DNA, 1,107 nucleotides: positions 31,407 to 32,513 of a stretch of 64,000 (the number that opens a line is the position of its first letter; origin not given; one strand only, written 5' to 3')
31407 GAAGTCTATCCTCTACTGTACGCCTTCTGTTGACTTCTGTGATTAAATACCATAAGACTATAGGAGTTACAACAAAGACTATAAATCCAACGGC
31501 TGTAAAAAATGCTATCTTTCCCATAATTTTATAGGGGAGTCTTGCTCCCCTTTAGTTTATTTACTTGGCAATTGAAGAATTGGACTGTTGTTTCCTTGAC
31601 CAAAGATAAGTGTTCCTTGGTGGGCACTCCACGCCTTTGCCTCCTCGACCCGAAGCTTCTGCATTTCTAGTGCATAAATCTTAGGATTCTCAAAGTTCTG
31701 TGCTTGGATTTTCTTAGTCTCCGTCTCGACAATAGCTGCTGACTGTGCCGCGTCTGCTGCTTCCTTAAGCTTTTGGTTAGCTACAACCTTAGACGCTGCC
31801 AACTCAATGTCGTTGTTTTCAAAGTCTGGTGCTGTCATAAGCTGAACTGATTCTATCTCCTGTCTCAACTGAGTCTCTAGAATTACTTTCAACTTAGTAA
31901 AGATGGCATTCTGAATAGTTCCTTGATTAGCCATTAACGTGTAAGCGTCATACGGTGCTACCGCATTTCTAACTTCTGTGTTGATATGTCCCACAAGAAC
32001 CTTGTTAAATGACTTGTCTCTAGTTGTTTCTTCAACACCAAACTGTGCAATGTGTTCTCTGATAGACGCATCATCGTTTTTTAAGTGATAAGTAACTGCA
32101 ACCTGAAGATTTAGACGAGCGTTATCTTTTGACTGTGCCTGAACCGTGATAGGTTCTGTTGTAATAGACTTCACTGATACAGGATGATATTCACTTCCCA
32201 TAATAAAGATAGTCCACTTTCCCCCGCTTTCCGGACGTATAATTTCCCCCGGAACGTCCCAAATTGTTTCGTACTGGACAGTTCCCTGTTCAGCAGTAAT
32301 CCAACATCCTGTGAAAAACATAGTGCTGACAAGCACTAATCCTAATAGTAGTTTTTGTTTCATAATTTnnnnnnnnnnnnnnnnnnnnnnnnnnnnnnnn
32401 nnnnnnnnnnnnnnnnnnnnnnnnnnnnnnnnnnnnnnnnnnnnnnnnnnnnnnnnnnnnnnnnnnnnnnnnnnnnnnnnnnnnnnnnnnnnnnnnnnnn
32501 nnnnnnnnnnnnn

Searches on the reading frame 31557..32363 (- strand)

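Call 3: search_protein_families(library=pfam, proteins=[window:31557-32363:-], max_evalue=0.1)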
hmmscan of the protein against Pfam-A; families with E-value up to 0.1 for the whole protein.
window:31557-32363:- (268 aa): 3 families
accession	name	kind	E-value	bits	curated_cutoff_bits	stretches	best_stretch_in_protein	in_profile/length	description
PF01145.31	Band_7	-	2.8e-11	44.2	23.6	1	45-208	22-174/176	SPFH domain / Band 7 family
PF11978.13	MVP_shoulder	-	0.00023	21.6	25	1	74-157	9-87/118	Shoulder domain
PF09047.15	MEF2_binding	-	0.087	13.5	27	0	196-215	14-33/35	MEF2 binding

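Call 4: search_protein_families(library=phrogs, proteins=[window:31557-32363:-], max_evalue=0.01)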
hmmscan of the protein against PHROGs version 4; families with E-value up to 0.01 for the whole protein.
window:31557-32363:- (268 aa): 1 family
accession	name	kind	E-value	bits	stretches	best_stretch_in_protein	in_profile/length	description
phrog_200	-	other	2.6e-15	57.4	1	3-267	83-361/379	lipoprotein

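Call 92: search_protein_families(library=padloc, proteins=[window:31557-32363:-], max_evalue=0.01)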
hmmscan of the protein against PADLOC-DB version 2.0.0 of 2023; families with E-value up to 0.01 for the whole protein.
window:31557-32363:- (268 aa): 0 families
